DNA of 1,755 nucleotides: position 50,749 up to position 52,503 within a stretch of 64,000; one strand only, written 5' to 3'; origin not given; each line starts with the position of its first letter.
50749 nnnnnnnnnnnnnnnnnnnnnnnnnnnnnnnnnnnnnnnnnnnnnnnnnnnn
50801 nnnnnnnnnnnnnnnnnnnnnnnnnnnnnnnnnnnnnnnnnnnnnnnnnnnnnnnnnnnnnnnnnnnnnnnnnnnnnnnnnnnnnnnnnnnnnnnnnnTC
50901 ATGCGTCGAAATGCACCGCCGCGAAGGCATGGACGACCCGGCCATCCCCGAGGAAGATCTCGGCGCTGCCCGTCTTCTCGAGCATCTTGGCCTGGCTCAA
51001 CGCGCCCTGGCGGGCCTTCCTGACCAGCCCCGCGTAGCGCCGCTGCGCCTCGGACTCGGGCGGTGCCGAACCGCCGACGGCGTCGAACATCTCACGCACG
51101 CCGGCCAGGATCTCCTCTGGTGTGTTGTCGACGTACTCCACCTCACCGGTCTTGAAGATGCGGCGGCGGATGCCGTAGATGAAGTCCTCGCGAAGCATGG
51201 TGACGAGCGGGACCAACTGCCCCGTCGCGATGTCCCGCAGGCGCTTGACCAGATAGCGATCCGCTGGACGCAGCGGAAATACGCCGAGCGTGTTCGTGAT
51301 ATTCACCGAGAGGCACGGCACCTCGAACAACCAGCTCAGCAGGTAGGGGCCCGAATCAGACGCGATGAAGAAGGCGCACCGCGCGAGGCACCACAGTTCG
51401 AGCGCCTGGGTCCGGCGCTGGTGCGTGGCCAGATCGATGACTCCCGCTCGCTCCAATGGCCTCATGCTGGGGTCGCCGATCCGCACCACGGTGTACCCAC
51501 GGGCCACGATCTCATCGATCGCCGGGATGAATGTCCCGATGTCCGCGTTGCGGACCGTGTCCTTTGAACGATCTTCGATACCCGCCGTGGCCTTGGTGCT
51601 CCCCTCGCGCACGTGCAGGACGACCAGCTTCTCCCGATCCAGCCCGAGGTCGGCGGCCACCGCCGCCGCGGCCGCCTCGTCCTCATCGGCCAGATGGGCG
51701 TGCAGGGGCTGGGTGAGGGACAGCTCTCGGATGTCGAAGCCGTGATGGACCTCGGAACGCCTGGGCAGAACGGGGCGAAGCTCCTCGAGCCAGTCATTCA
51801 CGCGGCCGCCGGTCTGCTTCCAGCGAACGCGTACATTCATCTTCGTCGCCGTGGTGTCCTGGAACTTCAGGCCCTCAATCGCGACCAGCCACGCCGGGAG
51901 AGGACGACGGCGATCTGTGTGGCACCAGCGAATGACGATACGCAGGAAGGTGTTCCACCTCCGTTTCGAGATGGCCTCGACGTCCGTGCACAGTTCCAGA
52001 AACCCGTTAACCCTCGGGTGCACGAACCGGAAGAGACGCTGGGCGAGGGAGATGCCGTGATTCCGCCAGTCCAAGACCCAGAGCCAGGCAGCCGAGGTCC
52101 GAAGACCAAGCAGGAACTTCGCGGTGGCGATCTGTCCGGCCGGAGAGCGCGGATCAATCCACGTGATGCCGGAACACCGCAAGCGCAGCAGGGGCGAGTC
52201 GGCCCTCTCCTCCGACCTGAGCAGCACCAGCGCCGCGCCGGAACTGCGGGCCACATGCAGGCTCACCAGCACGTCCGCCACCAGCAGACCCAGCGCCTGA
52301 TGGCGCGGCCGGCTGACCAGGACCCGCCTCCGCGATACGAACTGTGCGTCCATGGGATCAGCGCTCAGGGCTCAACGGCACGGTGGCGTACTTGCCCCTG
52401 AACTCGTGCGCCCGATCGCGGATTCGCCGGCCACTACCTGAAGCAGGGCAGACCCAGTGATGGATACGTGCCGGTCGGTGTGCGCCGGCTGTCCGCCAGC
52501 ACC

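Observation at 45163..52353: FamC: five divergent paralogs (four here with A7 interleaved, a fifth at 60953..62128) of a glycosyltransferase-like family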

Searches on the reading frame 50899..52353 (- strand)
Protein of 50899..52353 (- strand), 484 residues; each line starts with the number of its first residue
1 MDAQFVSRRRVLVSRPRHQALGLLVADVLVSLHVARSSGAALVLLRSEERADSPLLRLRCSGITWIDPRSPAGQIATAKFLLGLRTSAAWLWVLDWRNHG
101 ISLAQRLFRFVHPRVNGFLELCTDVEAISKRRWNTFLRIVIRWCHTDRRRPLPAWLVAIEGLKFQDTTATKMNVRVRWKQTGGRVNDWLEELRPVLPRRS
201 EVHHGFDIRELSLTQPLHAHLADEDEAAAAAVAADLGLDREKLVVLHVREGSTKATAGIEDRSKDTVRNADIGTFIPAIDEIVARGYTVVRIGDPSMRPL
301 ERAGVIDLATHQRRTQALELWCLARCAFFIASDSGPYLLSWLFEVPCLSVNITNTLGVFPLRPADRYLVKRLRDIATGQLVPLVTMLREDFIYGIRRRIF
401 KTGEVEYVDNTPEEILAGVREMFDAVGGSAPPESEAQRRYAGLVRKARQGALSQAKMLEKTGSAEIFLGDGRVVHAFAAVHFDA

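Call 5: search_protein_families(library=ncbifam, proteins=[window:50899-52353:-], max_evalue=1)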
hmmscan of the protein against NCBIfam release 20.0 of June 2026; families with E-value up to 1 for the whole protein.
window:50899-52353:- (484 aa): 1 family
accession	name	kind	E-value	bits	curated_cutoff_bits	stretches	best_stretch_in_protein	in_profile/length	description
TIGR04372.1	glycosyl_04372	domain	7.7e-43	146.4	45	1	242-440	2-203/207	TIGR04372 family glycosyltransferase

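Call 6: search_protein_families(library=pfam, proteins=[window:50899-52353:-], max_evalue=1)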
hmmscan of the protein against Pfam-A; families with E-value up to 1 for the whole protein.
window:50899-52353:- (484 aa): 0 families

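Call 17: find_homologous_proteins(query=window:50899-52353:-)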
Query window:50899-52353:- (484 aa): 71 proteins with E <= 0.001 among 8000 candidates.
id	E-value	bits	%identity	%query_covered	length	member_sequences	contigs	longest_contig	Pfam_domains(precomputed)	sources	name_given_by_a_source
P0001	0.0e+0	1085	100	100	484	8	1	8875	-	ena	-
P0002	3.8e-212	723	70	100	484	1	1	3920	-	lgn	-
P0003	6.1e-167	574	58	100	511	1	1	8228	-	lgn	-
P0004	3.7e-125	436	48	100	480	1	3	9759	-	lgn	-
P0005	7.4e-125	435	50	98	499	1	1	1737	-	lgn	-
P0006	4.8e-122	426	48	100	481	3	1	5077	-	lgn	-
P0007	1.8e-121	424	48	100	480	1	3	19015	-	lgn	-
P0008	1.8e-106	375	42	100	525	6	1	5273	-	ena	-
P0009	2.8e-106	374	43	100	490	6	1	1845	-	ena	-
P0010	2.1e-105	371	44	100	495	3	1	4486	-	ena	-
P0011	7.6e-105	369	41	100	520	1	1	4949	-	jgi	jgi:putative glycosyltransferase (TIGR04372 family)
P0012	9.3e-104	366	41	100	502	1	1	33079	-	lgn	-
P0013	5.8e-103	363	43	100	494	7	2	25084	-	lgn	-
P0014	3.7e-102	360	42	100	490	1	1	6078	-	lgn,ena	-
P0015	1.1e-100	356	43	100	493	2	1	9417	-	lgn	-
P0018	3.7e-90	321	39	100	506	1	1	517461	-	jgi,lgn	jgi:putative glycosyltransferase (TIGR04372 family)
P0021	3.2e-88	314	40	98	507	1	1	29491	-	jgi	jgi:putative glycosyltransferase (TIGR04372 family)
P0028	7.9e-55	204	43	57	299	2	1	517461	-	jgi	jgi:putative glycosyltransferase (TIGR04372 family)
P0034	9.3e-48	181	39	60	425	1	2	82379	-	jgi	jgi:putative glycosyltransferase (TIGR04372 family)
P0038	1.2e-45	174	38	61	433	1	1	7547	-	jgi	jgi:putative glycosyltransferase (TIGR04372 family)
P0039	7.3e-44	168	40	57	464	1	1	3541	-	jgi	jgi:putative glycosyltransferase (TIGR04372 family)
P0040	1.1e-43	168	38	55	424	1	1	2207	-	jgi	jgi:putative glycosyltransferase (TIGR04372 family)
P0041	3.3e-43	166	36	56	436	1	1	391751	-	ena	-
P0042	8.5e-43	165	38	56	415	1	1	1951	-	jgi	jgi:putative glycosyltransferase (TIGR04372 family)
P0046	2.3e-40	157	40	53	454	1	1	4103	-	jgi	jgi:putative glycosyltransferase (TIGR04372 family)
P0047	4.8e-40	156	37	55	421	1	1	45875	-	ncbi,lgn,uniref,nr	ncbi:MAG TPA: TIGR04372 family glycosyltransferase [Plantibacter sp.]|uniref:TIGR04372 family glycos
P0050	5.9e-38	149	39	52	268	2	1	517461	-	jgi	jgi:putative glycosyltransferase (TIGR04372 family)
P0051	6.9e-38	149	37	52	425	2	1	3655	-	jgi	jgi:putative glycosyltransferase (TIGR04372 family)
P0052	1.0e-37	148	44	43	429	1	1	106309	-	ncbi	ncbi:MAG: TIGR04372 family glycosyltransferase [Acidobacteriota bacterium]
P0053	1.3e-37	148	38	54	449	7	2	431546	-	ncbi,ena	-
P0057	8.1e-35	138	37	48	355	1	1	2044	-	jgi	jgi:putative glycosyltransferase (TIGR04372 family)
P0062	2.0e-18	84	31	49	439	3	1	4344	-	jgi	jgi:putative glycosyltransferase (TIGR04372 family)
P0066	2.3e-15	74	32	42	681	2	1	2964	PF03704.24,PF13414.13,PF10952.16,PF12569.15,PF13374.13,PF07721.21,PF24575.2,PF00515.35,PF13424.13,PF07719.24,PF13174.13,PF25063.1,PF13431.13,PF23914.2,PF13176.13,PF13428.13,PF25064.2,PF14559.13,PF13371.13,PF17874.8,PF12895.14,PF21033.5,PF13432.13,PF13181.13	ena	-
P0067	4.1e-15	73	33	38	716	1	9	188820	PF03704.24,PF13431.13,PF23914.2,PF13414.13,PF13176.13,PF13428.13,PF13374.13,PF14559.13,PF24575.2,PF13371.13,PF17874.8,PF00515.35,PF12895.14,PF13424.13,PF21033.5,PF13432.13,PF13181.13,PF07719.24,PF13174.13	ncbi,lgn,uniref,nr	ncbi:MAG: TIGR04372 family glycosyltransferase [Microcoleus sp. PH2017_10_PVI_O_A]|uniref:TIGR04372 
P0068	3.4e-14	70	31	39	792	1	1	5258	PF04321.24,PF00515.35,PF13428.13,PF07719.24,PF01370.28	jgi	jgi:putative glycosyltransferase (TIGR04372 family)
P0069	5.3e-14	70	33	40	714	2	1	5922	PF03704.24,PF13431.13,PF23914.2,PF13414.13,PF10952.16,PF13176.13,PF13428.13,PF13374.13,PF07721.21,PF14559.13,PF24575.2,PF02259.30,PF13371.13,PF17874.8,PF00515.35,PF12895.14,PF13424.13,PF21033.5,PF14938.13,PF13432.13,PF13181.13,PF07719.24,PF13174.13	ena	-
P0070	7.7e-12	63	30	55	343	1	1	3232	-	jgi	jgi:putative glycosyltransferase (TIGR04372 family)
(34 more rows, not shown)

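Call 30: predict_structure(alignment_id=A2)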
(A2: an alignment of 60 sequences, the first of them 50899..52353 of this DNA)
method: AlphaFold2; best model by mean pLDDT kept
length: 484 residues; sequences in the alignment: 60
mean_pLDDT: 92.3   pTM: 0.84
mean pLDDT of the five models: 92.3, 91.0, 90.7, 90.6, 89.6
residues with pLDDT >= 90: 360; 70-90: 114; 50-70: 10; < 50: 0
segments of 3 or more residues with pLDDT < 50: none
pLDDT, mean of each block of 10 residues (from residue 1): 89 94 95 96 86 92 96 96 91 88 93 89 86 92 90 90 73 81 92 80 85 95 98 96 96 79 89 98 98 95 98 97 98 94 97 89 96 98 96 95 98 99 98 97 94 86 83 98 93
secondary structure, 60 per line:
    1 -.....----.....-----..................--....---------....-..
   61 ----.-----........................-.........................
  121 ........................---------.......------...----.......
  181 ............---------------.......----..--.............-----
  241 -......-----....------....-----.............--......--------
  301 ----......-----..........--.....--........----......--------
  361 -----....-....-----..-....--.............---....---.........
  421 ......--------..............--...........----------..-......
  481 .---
elements in order: E2-6 E11-15 H21-38 E41-44 H54-57 H71-94 H96-144 H154-160 H174-192 H208-214 H223-235 E242-247 H253-256 H263-266 H272-284 E287-292 E305-307 H316-325 E328-332 H335-342 E347-352 E366-369 E371-374 H383-386 H389-401 E405-408 H412-426 H435-448 H451-461 H475-481

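Call 32: fold_search(model_id=the predicted structure, library=pdb)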
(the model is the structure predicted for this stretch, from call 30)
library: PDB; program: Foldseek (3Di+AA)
matches with E <= 10: 538; with E <= 0.001: 1
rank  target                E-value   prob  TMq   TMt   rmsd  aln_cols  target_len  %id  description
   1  3tov_A                2.7e-04  1.00  0.28  0.37  22.9       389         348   14  The crystal structure of the glycosyl transferase family 9 from Veillonella parvula DSM 2008 (released 2011-09-21)
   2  1psw                  1.0e-03  1.00  0.19  0.28   5.1       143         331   11  Structure of E. coli ADP-heptose lps heptosyltransferase II (released 2003-07-08)
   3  3tov_B                1.8e-03  1.00  0.20  0.28   9.6       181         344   17  The crystal structure of the glycosyl transferase family 9 from Veillonella parvula DSM 2008 (released 2011-09-21)
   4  2h1h_B                1.9e-03  0.98  0.24  0.35  21.8       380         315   12  E. coli heptosyltransferase WaaC with ADP-2-deoxy-2-fluoro heptose (released 2007-05-22)
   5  4rb4_H                2.9e-03  1.00  0.17  0.21   4.9       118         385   19  Crystal structure of dodecameric iron-containing heptosyltransferase TibC in complex with ADP-D-beta-D-heptose at 3.9  (released 2014-11-05)
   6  6dfe_B                3.2e-03  0.98  0.26  0.38  23.7       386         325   12  The structure of a ternary complex of E. coli WaaC (released 2018-09-05)
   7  2acv_A                3.4e-03  0.77  0.25  0.25  23.2       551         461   11  Crystal Structure of Medicago truncatula UGT71G1 (released 2005-11-15)
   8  4rb4_A                3.8e-03  1.00  0.16  0.20   5.1       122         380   16  Crystal structure of dodecameric iron-containing heptosyltransferase TibC in complex with ADP-D-beta-D-heptose at 3.9  (released 2014-11-05)
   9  4rb4_B                3.8e-03  1.00  0.17  0.21   5.0       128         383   15  Crystal structure of dodecameric iron-containing heptosyltransferase TibC in complex with ADP-D-beta-D-heptose at 3.9  (released 2014-11-05)
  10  4rb4_C                4.1e-03  1.00  0.17  0.20   4.9       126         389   15  Crystal structure of dodecameric iron-containing heptosyltransferase TibC in complex with ADP-D-beta-D-heptose at 3.9  (released 2014-11-05)
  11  4rb4_E                4.5e-03  1.00  0.17  0.20   5.5       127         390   17  Crystal structure of dodecameric iron-containing heptosyltransferase TibC in complex with ADP-D-beta-D-heptose at 3.9  (released 2014-11-05)
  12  7wff_a                4.8e-03  1.00  0.21  0.28   7.6       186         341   18  Subcomplexes B,M and L in the Cylic electron transfer supercomplex NDH-PSI from Arabidopsis (released 2022-03-16)
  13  4rb4_K                5.4e-03  1.00  0.16  0.19   5.6       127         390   17  Crystal structure of dodecameric iron-containing heptosyltransferase TibC in complex with ADP-D-beta-D-heptose at 3.9  (released 2014-11-05)
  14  2h1h_A                6.0e-03  0.91  0.23  0.33  23.0       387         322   12  E. coli heptosyltransferase WaaC with ADP-2-deoxy-2-fluoro heptose (released 2007-05-22)
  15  4rb4_G                6.7e-03  1.00  0.17  0.20   5.0       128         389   15  Crystal structure of dodecameric iron-containing heptosyltransferase TibC in complex with ADP-D-beta-D-heptose at 3.9  (released 2014-11-05)
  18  4rb4_F                7.1e-03  1.00  0.16  0.20   5.1       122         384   16  Crystal structure of dodecameric iron-containing heptosyltransferase TibC in complex with ADP-D-beta-D-heptose at 3.9  (released 2014-11-05)
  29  4rb4_J                1.4e-02  1.00  0.17  0.20   5.5       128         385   15  Crystal structure of dodecameric iron-containing heptosyltransferase TibC in complex with ADP-D-beta-D-heptose at 3.9  (released 2014-11-05)
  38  4rb4_D                2.7e-02  0.99  0.16  0.19   5.5       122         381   16  Crystal structure of dodecameric iron-containing heptosyltransferase TibC in complex with ADP-D-beta-D-heptose at 3.9  (released 2014-11-05)
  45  4rb4_L                4.7e-02  0.97  0.15  0.19   5.6       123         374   16  Crystal structure of dodecameric iron-containing heptosyltransferase TibC in complex with ADP-D-beta-D-heptose at 3.9  (released 2014-11-05)
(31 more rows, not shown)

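Call 36: find_encoding_contigs(protein=window:50899-52353:-, flank=3000, max_places=3)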
Protein window:50899-52353:- (484 aa): 14 contigs read that carry it; 3 places shown.
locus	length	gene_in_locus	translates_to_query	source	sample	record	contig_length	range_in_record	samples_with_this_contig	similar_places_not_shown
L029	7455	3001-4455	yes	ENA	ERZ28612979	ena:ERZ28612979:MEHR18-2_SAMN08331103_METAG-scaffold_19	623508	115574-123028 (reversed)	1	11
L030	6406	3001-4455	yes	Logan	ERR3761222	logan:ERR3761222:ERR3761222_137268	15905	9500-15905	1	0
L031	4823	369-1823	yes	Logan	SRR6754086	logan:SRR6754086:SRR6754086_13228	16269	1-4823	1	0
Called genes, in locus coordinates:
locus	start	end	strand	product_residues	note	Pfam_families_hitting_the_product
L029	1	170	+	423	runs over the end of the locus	PF08421:Methyltransf_13, PF13489:Methyltransf_23, PF08242:Methyltransf_12 (weak), PF08484:Methyltransf_14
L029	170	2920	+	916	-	-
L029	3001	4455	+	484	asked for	-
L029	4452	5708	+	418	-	-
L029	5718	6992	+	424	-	-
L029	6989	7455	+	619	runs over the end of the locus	-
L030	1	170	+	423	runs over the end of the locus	PF08421:Methyltransf_13, PF13489:Methyltransf_23, PF08242:Methyltransf_12 (weak), PF08484:Methyltransf_14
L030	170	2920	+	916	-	-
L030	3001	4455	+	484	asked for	-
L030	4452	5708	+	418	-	-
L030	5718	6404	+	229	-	?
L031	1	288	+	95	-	?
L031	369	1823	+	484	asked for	-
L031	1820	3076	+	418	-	-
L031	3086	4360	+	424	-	-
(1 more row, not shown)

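Call 37: find_encoding_contigs(protein=P0047, flank=10000, max_places=1)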
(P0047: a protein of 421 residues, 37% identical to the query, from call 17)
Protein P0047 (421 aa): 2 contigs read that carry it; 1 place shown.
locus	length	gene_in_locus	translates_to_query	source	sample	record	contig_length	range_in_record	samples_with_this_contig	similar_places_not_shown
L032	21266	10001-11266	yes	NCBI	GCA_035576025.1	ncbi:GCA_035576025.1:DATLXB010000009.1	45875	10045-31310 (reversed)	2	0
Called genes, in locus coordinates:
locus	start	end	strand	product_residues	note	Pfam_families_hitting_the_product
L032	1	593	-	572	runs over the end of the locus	PF00535:Glycos_transf_2 (weak)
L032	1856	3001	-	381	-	-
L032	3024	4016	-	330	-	PF01370:Epimerase, PF16363:GDP_Man_Dehyd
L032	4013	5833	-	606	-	PF02776:TPP_enzyme_N, PF00205:TPP_enzyme_M, PF02775:TPP_enzyme_C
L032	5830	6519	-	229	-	PF13489:Methyltransf_23, PF08241:Methyltransf_11, PF08242:Methyltransf_12, PF13649:Methyltransf_25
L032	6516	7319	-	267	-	PF00106:adh_short, PF01370:Epimerase (faint), PF13561:adh_short_C2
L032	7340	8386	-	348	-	PF02779:Transket_pyr, PF02780:Transketolase_C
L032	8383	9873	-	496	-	PF00293:NUDIX, PF00676:E1_dh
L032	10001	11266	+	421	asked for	-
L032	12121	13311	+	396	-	-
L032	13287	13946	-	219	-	PF01209:Ubie_methyltran (weak), PF13489:Methyltransf_23, PF07021:MetW, PF13847:Methyltransf_31, PF08241:Methyltransf_11, PF08242:Methyltransf_12, PF13649:Methyltransf_25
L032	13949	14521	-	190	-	-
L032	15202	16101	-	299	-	PF01370:Epimerase, PF04321:RmlD_sub_bind (weak), PF16363:GDP_Man_Dehyd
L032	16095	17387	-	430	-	PF03446:NAD_binding_2 (faint), PF03721:UDPG_MGDP_dh_N, PF00984:UDPG_MGDP_dh, PF03720:UDPG_MGDP_dh_C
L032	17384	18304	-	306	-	PF01408:GFO_IDH_MocA (weak), PF22725:GFO_IDH_MocA_C3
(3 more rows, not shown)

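Call 38: find_encoding_contigs(protein=P0041, flank=10000, max_places=1)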
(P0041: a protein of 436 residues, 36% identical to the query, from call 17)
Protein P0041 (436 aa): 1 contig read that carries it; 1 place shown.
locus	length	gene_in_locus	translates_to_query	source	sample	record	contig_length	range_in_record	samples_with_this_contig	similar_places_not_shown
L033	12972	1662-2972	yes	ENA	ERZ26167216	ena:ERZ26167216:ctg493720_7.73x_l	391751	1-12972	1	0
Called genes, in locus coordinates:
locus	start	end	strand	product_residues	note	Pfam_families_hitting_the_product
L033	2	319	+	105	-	?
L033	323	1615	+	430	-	PF00005:ABC_tran, PF13304:AAA_21 (faint)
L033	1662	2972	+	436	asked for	-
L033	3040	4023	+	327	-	-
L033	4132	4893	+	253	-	-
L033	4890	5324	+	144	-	-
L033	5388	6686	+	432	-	-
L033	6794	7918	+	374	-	-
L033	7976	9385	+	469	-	-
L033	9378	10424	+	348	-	PF00106:adh_short (weak), PF01073:3Beta_HSD, PF01370:Epimerase, PF02719:Polysacc_synt_2, PF04321:RmlD_sub_bind, PF05368:NmrA, PF13460:NAD_binding_10, PF16363:GDP_Man_Dehyd, +1 more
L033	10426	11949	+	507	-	PF01467:CTP_transf_like, PF00294:PfkB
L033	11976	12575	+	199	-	PF13580:SIS_2, PF01380:SIS (faint)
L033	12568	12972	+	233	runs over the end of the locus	PF00702:Hydrolase (weak), PF13419:HAD_2 (weak), PF13242:Hydrolase_like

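Call 39: find_encoding_contigs(protein=P0053, flank=10000, max_places=1)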
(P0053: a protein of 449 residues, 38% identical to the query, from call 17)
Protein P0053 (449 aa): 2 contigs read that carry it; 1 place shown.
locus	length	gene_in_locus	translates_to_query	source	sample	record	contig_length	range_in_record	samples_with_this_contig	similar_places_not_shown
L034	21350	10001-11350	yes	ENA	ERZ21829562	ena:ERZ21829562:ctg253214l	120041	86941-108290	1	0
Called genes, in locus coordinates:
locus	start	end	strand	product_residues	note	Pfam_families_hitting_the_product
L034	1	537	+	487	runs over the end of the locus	-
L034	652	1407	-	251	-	-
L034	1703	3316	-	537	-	-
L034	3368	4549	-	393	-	-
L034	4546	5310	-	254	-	PF05050:Methyltransf_21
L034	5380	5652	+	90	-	-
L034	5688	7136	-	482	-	-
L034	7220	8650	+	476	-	-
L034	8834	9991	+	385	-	PF13489:Methyltransf_23, PF08241:Methyltransf_11, PF08242:Methyltransf_12, PF13649:Methyltransf_25 (weak)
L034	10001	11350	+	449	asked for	-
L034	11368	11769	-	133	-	-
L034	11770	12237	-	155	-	-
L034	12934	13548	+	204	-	PF13580:SIS_2 (weak)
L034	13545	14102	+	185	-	PF12710:HAD (weak), PF08645:PNK3P (weak), PF00702:Hydrolase, PF13419:HAD_2, PF13242:Hydrolase_like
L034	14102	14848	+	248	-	PF00923:TAL_FSA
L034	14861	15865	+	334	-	PF01073:3Beta_HSD, PF01370:Epimerase, PF04321:RmlD_sub_bind, PF05368:NmrA, PF13460:NAD_binding_10, PF16363:GDP_Man_Dehyd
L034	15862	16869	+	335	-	PF01073:3Beta_HSD, PF01370:Epimerase, PF02719:Polysacc_synt_2, PF04321:RmlD_sub_bind (weak), PF07993:NAD_binding_4 (faint), PF13460:NAD_binding_10, PF16363:GDP_Man_Dehyd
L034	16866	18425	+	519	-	PF01467:CTP_transf_like, PF00294:PfkB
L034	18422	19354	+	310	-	PF01408:GFO_IDH_MocA, PF22725:GFO_IDH_MocA_C3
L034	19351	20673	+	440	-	-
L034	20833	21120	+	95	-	-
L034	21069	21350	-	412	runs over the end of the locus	PF07592:DDE_Tnp_ISAZ013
